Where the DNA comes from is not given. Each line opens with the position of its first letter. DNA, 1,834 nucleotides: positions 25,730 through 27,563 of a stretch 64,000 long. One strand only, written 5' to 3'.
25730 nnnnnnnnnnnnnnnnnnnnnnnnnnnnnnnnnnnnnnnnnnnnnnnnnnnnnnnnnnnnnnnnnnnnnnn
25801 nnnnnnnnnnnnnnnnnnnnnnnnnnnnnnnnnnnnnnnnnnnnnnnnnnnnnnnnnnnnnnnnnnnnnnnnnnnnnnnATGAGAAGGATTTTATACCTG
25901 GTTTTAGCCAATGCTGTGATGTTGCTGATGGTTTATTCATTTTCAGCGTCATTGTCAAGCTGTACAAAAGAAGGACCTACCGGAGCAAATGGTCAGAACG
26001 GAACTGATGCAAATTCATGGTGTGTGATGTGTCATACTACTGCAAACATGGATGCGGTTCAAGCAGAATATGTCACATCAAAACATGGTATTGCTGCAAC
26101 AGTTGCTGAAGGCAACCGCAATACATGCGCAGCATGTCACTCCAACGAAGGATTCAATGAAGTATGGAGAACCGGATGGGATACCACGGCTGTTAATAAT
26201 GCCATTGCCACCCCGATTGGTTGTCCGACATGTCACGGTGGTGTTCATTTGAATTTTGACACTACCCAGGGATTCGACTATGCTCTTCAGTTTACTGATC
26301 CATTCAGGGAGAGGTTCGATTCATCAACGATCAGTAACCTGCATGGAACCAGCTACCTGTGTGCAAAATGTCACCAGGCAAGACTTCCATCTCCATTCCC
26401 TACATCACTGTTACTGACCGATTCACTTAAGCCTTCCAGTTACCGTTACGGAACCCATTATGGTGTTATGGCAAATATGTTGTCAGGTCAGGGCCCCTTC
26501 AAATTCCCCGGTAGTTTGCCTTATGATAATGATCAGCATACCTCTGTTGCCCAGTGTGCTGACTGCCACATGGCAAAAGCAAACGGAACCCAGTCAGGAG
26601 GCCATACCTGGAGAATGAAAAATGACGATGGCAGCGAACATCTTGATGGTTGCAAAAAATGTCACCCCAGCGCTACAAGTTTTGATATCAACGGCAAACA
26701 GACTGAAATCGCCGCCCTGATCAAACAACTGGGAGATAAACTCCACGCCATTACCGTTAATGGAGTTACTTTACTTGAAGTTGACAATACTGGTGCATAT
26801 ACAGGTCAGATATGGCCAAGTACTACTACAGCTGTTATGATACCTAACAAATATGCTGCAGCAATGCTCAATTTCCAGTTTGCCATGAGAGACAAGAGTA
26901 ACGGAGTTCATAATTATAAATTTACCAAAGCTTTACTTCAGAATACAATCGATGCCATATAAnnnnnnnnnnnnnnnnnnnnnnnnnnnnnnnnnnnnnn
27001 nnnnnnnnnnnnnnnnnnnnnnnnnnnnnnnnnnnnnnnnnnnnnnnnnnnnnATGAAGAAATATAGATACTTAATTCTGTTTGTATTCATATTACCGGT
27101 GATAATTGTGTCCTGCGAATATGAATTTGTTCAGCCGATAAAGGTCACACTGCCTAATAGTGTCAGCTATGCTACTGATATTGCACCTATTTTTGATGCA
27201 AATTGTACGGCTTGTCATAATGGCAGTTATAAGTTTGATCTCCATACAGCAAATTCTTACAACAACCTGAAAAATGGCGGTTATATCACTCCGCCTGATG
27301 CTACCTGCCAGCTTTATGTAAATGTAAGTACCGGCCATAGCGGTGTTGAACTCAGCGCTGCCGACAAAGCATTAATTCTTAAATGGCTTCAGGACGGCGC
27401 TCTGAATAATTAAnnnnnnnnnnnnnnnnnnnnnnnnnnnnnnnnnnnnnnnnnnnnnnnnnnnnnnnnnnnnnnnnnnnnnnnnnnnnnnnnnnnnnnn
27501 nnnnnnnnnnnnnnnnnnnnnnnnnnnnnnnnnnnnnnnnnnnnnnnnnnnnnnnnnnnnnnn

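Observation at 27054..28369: Monohaem lipoprotein followed immediately by a ~290-aa OM beta-barrel: a possible split Cyc2-like cytochrome-porin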

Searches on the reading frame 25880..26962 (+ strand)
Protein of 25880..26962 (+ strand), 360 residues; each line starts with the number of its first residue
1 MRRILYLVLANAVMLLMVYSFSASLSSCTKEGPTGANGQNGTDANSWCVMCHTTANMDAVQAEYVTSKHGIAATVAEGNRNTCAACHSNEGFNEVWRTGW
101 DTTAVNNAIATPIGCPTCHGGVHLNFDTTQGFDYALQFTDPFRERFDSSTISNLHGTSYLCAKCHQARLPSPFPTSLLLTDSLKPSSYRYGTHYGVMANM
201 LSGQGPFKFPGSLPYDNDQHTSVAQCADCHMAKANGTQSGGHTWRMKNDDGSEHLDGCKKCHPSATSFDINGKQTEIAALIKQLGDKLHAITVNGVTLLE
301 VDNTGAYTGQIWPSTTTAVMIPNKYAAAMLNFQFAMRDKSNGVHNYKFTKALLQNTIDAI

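Call 3: search_protein_families(library=pfam, proteins=[window:25880-26962:+], max_evalue=0.01)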
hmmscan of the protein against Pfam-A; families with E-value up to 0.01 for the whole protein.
window:25880-26962:+ (360 aa): 4 families
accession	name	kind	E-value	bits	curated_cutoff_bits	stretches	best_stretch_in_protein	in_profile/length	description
PF14522.11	Cytochrome_C7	-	8.1e-10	38.8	24.8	2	216-272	4-58/67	Cytochrome c7 and related cytochrome c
PF02335.20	Cytochrom_C552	-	1.1e-07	31.6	24.1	1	223-358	244-371/438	Cytochrome c552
PF22113.1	Mtrc-MtrF_II-IV_dom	-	1.6e-05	24.9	30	1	35-120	71-164/176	Outer membrane cytochrome MtrC/MtrF-like, domains II/IV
PF14537.11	Cytochrom_c3_2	-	0.0015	19.4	25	0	82-166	8-79/79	Cytochrome c3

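Call 4: search_protein_families(library=ncbifam, proteins=[window:25880-26962:+], max_evalue=0.01)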
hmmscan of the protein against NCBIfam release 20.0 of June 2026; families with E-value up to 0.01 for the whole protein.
window:25880-26962:+ (360 aa): 6 families
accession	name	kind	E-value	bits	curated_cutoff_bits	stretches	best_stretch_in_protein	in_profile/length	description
NF008659.0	PRK11659.1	equivalog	2.6e-08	33.8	184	1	10-91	10-86/188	cytochrome c nitrite reductase pentaheme subunit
TIGR03508.1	decahem_SO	subfamily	3.4e-06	26.7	192.2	1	81-168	3-80/258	DmsE family decaheme c-type cytochrome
TIGR03146.1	cyt_nit_nrfB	equivalog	2.5e-05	24.6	166.6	0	42-91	8-51/145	cytochrome c nitrite reductase pentaheme subunit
TIGR04257.1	nanowire_3heme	domain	6.8e-05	23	40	1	213-272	13-68/75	c(7)-type cytochrome triheme domain-containing protein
NF008339.0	PRK11125.1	equivalog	0.0008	18.2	595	0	225-288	288-354/487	ammonia-forming cytochrome c nitrite reductase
NF045713.1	CxxCH_16_HmcA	equivalog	0.007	15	400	0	220-268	345-392/541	sulfate respiration complex hexadecaheme cytochrome HmcA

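Call 37: search_solved_structures(query=window:25880-26962:+, max_evalue=1)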
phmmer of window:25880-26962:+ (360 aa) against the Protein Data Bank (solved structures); distinct sequences matched with E-value up to 1: 2.
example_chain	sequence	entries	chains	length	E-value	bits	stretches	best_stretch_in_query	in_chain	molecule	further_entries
6i5b_A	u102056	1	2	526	0.5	12.4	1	221-267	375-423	Uncharacterized protein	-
9j2f_C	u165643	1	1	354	0.53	12.3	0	103-175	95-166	Photosynthetic reaction center cytochrome c subunit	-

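Call 91: search_solved_structures(query=A7, max_evalue=1)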
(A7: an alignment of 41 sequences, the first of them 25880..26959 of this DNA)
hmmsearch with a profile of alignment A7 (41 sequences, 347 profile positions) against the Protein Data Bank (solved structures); distinct sequences matched with E-value up to 1: 43.
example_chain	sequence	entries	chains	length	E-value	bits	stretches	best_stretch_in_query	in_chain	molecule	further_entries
6i5b_A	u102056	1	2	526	1.8e-14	56.9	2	221-346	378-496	Uncharacterized protein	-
6qvm_A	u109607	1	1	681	1.6e-12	50.5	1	107-343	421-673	Multiheme cytochrome cf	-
1oah_A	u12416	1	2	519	2.3e-11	46.7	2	208-343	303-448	CYTOCHROME C NITRITE REDUCTASE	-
2j7a_A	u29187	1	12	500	2.4e-09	40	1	212-341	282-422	CYTOCHROME C NITRITE REDUCTASE NRFA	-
2vr0_A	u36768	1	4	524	2.7e-09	39.9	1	212-341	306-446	CYTOCHROME C NITRITE REDUCTASE, CATALYTIC SUBUNIT NFRA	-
3ubr_A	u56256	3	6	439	4.9e-09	39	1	111-344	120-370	Cytochrome c-552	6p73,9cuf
8bcx_A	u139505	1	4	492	6.8e-09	38.5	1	113-342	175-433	Nitrite reductase (cytochrome; ammonia-forming)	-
8rv0_Y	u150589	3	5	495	7e-09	38.5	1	82-345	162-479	Octaheme cytochrome c nitrite reductase | Octaheme nitrite c cytochrome c reductase | Octaheme nitrite reductase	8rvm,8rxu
3sxq_A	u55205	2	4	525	2.6e-08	36.6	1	213-345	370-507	Eight-heme nitrite reductase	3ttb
4wjy_A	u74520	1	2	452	5e-07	32.4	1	109-331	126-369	Cytochrome c-552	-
2rf7_A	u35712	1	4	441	9.1e-07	31.5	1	109-331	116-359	Cytochrome c-552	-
1gu6_A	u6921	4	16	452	1.1e-06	31.3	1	109-331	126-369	CYTOCHROME C552 | Cytochrome c-552 | Cytochrome c nitrite reductase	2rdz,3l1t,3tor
2zo5_A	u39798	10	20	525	4.5e-06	29.3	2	111-345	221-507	Eight-heme nitrite reductase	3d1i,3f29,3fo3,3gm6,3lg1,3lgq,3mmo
4q0t_A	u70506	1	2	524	4.9e-06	29.1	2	111-345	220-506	Eight-heme nitrite reductase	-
3owm_A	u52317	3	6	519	5.3e-06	29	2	111-345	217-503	Eight-heme nitrite reductase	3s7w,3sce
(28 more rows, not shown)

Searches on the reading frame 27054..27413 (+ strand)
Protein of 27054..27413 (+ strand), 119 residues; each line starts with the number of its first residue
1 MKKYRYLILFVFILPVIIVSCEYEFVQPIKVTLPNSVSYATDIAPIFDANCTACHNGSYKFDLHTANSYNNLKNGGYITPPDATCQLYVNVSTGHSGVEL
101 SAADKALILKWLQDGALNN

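Call 3: search_protein_families(library=pfam, proteins=[window:27054-27413:+], max_evalue=0.01)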
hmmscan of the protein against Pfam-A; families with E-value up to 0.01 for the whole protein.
window:27054-27413:+ (119 aa): 1 family
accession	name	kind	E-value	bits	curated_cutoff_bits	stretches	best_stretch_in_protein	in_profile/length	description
PF22297.1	PccH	-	0.0087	16.6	24.4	0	39-58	2-21/133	PccH Cytochrome c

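Call 4: search_protein_families(library=ncbifam, proteins=[window:27054-27413:+], max_evalue=0.01)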
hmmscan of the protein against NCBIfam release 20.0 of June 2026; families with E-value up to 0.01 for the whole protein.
window:27054-27413:+ (119 aa): 3 families
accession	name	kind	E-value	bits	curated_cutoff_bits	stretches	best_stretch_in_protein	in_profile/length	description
NF047812.1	LIC11213_lipo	equivalog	8e-05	22.8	100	1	46-116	47-116/118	LIC11213 family lipoprotein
NF052339.1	hydrazine_alpha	equivalog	0.0018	16.2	800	1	36-67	667-698/804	hydrazine synthase subunit alpha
NF045930.1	Cytc6PetJCyano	equivalog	0.0079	16.1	135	1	34-58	22-46/110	cytochrome c6 PetJ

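Call 12: find_homologous_proteins(query=window:27054-27413:+, max_evalue=0.001)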
Query window:27054-27413:+ (119 aa): 1 proteins with E <= 0.001 among 4 candidates.
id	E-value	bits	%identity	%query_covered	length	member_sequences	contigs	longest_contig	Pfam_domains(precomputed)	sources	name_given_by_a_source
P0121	2.5e-75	268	100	100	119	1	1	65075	-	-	-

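Call 30: find_homologous_proteins(query=A4, max_evalue=0.001)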
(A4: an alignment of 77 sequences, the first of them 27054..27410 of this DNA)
Query A4 (77 sequences) (119 aa, profile of the alignment): 93 proteins with E <= 0.001 among 1023 candidates.
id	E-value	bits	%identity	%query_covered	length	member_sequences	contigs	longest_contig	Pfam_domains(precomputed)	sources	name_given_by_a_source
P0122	3.1e-57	210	35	97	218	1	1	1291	-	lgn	-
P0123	1.1e-54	202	38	83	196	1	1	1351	PF13442.12,PF00034.27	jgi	jgi:cytochrome c peroxidase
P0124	9.8e-38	147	42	100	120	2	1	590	-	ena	-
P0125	1.9e-37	146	45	85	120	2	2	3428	-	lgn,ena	-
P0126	2.2e-36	142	42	100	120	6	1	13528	-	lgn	-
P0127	2.9e-36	142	42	100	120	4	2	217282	-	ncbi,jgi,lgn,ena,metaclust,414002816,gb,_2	metaclust:\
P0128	1.9e-35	139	43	97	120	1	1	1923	-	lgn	-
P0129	3.0e-34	136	35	92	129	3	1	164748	-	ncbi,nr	ncbi:MAG: hypothetical protein H6540_00565 [Bacteroidales bacterium]|nr:hypothetical protein [Bacter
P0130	5.9e-34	135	39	100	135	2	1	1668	-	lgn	-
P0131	1.7e-33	133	35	94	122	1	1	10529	-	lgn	-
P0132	2.0e-33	133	40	97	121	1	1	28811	-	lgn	-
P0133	1.0e-32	131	32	99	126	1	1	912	-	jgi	-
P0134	7.5e-32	128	30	100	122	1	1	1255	-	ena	-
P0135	2.2e-31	126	32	92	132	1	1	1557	-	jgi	-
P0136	3.0e-31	126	31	97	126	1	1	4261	-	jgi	jgi:hypothetical protein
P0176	8.2e-21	92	31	99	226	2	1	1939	PF07635.17,PF13442.12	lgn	-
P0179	1.6e-19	88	27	69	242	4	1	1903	PF22297.2,PF07635.17,PF13442.12,PF00034.27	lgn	-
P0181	5.6e-19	86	31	74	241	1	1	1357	PF22297.2,PF07635.17,PF11845.14,PF13442.12,PF00034.27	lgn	-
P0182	7.8e-19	86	31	74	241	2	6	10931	PF22297.2,PF07635.17,PF11845.14,PF13442.12,PF00034.27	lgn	-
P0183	1.8e-18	85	35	56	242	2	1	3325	PF07635.17,PF13442.12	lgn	-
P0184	5.1e-18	83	24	69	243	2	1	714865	PF22297.2,PF07635.17,PF13442.12,PF00034.27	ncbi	-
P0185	6.0e-18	83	24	97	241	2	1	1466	PF07635.17,PF13442.12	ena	-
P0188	1.1e-17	82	27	69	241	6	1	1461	PF22297.2,PF07635.17,PF13442.12,PF00034.27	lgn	-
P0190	8.9e-17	79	27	69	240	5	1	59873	PF22297.2,PF07635.17,PF13442.12,PF00034.27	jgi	-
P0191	3.9e-16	77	27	69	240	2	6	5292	PF22297.2,PF07635.17,PF13442.12,PF00034.27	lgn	-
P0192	2.6e-15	74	27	69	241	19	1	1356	PF22297.2,PF07635.17,PF13442.12,PF00034.27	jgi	-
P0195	8.3e-14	69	36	69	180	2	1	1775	PF07635.17,PF13442.12,PF00034.27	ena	-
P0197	2.2e-8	52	28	90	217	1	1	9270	PF07635.17,PF13442.12,PF00034.27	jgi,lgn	jgi:mono/diheme cytochrome c family protein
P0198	2.6e-8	52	29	62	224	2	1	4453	PF07635.17,PF13442.12,PF00034.27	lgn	-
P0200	6.7e-8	50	22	71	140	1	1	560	PF07635.17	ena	-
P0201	5.6e-7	47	26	35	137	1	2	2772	PF07635.17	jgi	jgi:mono/diheme cytochrome c family protein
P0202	2.9e-6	45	35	72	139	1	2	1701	PF07635.17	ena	-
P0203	1.4e-5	43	24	92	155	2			PF07635.17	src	-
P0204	1.7e-5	43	29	87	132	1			PF07635.17,PF13442.12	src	-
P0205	2.4e-5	42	25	71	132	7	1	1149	PF07635.17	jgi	-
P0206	2.5e-5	42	43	18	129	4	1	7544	PF07635.17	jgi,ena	-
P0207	7.5e-5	41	48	19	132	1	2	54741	PF07635.17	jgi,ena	-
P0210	1.2e-4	40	22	74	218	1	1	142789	PF07635.17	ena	-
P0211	3.7e-4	38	24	67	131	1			PF07635.17,PF13442.12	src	-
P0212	3.8e-4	38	28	71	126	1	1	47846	PF07635.17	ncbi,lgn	-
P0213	4.2e-4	38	25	71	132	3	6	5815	PF07635.17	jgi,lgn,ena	jgi:hypothetical protein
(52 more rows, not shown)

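Call 31: search_protein_families(library=pfam, alignment_id=A4, max_evalue=1)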
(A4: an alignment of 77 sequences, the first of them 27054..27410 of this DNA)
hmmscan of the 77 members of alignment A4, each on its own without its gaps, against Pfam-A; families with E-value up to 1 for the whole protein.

A. member 1, window:27054-27410:+ (119 aa): 5 families
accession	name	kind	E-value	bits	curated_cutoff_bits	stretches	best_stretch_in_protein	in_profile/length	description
PF22297.1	PccH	-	0.0087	16.6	24.4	1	39-58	2-21/133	PccH Cytochrome c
PF14376.11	Haem_bd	-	0.055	13.9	27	0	38-58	29-49/133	Haem-binding domain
PF14522.11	Cytochrome_C7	-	0.059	13.6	24.8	1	49-66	42-59/67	Cytochrome c7 and related cytochrome c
PF00034.26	Cytochrom_C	-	0.072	14.9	21.3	1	45-82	6-40/90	Cytochrome c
PF13442.11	Cytochrome_CBB3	-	0.088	13.6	27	1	41-60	4-24/68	Cytochrome C oxidase, cbb3-type, subunit III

B. families by the number of members that match (of 77 scanned): 27 families (the first 25 are shown)
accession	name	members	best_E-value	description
PF13442.11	Cytochrome_CBB3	49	0.00027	Cytochrome C oxidase, cbb3-type, subunit III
PF00034.26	Cytochrom_C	32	0.00014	Cytochrome c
PF22297.1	PccH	27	4.1e-05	PccH Cytochrome c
PF14376.11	Haem_bd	16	0.0088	Haem-binding domain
PF14495.11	Cytochrom_C550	7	0.0089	Cytochrome c-550 domain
PF07635.16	PSCyt1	7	0.01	Planctomycete cytochrome C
PF09699.15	Paired_CXXCH_1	6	0.001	Doubled CXXCH motif (Paired_CXXCH_1)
PF11845.13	Tll0287-like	3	0.016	Tll0287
PF02402.22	Lysis_col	3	0.074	Lysis protein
PF03291.22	mRNA_G-N7_MeTrfase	2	0.0087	mRNA (guanine-N(7))-methyltransferase domain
PF02471.22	OspE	2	0.026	Borrelia outer surface protein E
PF09626.15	DHC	2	0.035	Dihaem cytochrome c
PF00886.24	Ribosomal_S16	2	0.045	Ribosomal protein S16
PF00798.23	Arena_glycoprot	1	0.042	Arenavirus glycoprotein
PF14522.11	Cytochrome_C7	1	0.059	Cytochrome c7 and related cytochrome c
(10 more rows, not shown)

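Call 38: search_solved_structures(query=A4, max_evalue=1, show_alignments=2)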
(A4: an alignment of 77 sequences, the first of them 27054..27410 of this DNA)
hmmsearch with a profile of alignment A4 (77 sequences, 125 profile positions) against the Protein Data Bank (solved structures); distinct sequences matched with E-value up to 1: 36.
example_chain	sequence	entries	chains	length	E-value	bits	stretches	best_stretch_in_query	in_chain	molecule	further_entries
5c2v_A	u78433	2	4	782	2.6e-06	30.6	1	37-68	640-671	HYDRAZINE SYNTHASE ALPHA SUBUNIT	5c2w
9l08_A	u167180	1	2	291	7.5e-06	29.1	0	45-68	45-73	Covalently Connected Cytochrome c555 trimer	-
7c9r_C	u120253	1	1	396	2.7e-05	27.4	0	51-90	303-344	Photosynthetic reaction center cytochrome c subunit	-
4rlr_A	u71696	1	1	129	0.00021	24.5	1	40-71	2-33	Cytochrome c, 1 heme-binding site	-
5mab_A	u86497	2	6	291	0.00036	23.7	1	42-123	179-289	FoxE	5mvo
9m8m_C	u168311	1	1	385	0.024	17.8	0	53-101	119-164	Photosynthetic reaction center cytochrome c subunit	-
9se7_T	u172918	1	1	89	0.06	16.5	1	50-122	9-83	Cytochrome c6, chloroplastic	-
3dmi_A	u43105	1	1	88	0.063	16.5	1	49-115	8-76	cytochrome c6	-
1cyi_A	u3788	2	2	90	0.063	16.5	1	50-122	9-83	CYTOCHROME C6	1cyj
6xkx_p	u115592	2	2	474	0.063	16.5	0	49-62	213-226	Cbb3-type cytochrome c oxidase subunit CcoP,Cytochrome c-type cyt cy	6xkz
7y5e_GN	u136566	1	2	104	0.12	15.5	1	42-70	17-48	Cytochrome c6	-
3dr0_A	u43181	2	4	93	0.13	15.5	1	50-125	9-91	Cytochrome c6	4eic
7ubj_A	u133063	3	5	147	0.14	15.3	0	53-80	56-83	Antitermination protein Q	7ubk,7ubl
8zk2_C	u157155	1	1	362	0.15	15.2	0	52-85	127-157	Photosynthetic reaction center cytochrome c subunit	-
4eid_A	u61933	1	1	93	0.16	15.2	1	50-125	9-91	Cytochrome c6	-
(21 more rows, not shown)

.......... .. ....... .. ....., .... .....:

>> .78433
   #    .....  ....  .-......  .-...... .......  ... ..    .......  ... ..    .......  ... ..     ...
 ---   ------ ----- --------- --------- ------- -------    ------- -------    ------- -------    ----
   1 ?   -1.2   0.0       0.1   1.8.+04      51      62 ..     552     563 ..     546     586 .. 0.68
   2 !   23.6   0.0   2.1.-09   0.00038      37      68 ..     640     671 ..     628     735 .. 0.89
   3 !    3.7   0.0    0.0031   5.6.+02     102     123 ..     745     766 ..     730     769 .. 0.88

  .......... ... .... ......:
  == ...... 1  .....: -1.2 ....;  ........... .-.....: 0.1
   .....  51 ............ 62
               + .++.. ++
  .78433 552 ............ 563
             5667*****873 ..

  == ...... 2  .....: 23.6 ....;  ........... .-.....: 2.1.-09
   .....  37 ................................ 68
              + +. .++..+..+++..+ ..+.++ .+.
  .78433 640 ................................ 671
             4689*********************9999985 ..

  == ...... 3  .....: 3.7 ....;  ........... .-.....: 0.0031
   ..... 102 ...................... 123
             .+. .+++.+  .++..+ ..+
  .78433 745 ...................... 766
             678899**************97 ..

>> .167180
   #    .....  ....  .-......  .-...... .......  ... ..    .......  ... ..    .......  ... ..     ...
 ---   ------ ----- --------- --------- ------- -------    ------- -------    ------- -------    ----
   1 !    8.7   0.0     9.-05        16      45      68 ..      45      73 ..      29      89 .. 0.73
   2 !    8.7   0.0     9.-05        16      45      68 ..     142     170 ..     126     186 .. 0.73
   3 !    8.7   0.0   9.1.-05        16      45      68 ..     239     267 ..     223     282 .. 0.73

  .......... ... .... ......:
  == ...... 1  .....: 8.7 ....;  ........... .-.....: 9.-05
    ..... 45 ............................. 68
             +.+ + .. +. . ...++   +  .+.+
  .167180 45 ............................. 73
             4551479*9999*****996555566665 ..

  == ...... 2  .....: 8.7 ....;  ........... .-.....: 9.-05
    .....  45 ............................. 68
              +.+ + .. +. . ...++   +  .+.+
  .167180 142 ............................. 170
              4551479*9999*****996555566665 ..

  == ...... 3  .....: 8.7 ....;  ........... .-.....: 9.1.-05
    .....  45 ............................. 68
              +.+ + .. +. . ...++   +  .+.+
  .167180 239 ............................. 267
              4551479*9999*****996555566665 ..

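Call 55: predict_structure(alignment_id=A6)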
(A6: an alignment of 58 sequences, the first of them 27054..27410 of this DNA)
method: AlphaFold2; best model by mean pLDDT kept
length: 119 residues; sequences in the alignment: 58
mean_pLDDT: 90.0   pTM: 0.72
mean pLDDT of the five models: 90.0, 90.0, 89.3, 86.3, 85.6
residues with pLDDT >= 90: 76; 70-90: 39; 50-70: 4; < 50: 0
segments of 3 or more residues with pLDDT < 50: none
pLDDT, mean of each block of 10 residues (from residue 1): 83 85 78 94 97 85 95 95 94 83 95 97
secondary structure, 60 per line:
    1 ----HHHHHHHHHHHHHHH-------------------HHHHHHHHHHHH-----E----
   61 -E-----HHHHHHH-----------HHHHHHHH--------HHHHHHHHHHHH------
elements in order: H5-19 H39-50 H68-74 H86-93 H102-113

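Call 59: fold_search(model_id=the predicted structure, library=pdb)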
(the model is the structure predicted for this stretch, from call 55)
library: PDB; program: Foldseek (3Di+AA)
matches with E <= 10: 8; with E <= 0.001: 0
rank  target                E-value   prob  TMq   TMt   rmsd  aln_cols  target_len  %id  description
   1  5c2v_A                7.1e-01  0.93  0.53  0.09   3.3       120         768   19  Kuenenia stuttgartiensis Hydrazine Synthase (released 2015-10-14)
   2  4rlr                  1.2e+00  0.15  0.31  0.30   8.3       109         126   17  Structure of monoheme cytochrome PccH from Geobacter sulfurreducens (released 2015-04-01)
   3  5c2v_D                1.5e+00  0.80  0.53  0.09   3.4       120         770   19  Kuenenia stuttgartiensis Hydrazine Synthase (released 2015-10-14)
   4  9hvd_K                6.4e+00  0.07  0.30  0.22   4.5        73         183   10  Native human P-eIF2-eIF2B complex (released 2025-11-19)
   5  6rtd_B                7.7e+00  0.06  0.31  0.10   5.5        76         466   17  Dihydro-heme d1 dehydrogenase NirN in complex with DHE (released 2019-06-19)
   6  4mc0_A                8.2e+00  0.01  0.15  0.10  17.5       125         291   14  Hedycaryol apo (released 2014-01-29)
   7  8cr6_B                8.7e+00  0.01  0.17  0.13  16.0       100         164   18  mouse Interleukin-12 (released 2024-02-07)
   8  3h1v                  9.2e+00  0.06  0.17  0.06   4.7        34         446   24  Human glucokinase in complex with a synthetic activator (released 2009-10-06)

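Call 75: list_cluster_members(proteins=[P0361, window:27497-28369:+, window:27054-27413:+])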
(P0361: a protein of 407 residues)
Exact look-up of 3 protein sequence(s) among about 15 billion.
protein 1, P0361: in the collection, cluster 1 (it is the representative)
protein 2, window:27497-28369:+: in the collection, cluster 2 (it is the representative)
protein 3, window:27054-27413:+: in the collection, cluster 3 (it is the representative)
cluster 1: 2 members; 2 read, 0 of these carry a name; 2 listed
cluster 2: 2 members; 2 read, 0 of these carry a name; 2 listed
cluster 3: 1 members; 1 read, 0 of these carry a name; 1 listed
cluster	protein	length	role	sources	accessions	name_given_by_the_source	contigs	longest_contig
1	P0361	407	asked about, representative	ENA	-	-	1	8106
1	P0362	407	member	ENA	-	-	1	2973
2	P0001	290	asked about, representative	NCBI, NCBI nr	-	-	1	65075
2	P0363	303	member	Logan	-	-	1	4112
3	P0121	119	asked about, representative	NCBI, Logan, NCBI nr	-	-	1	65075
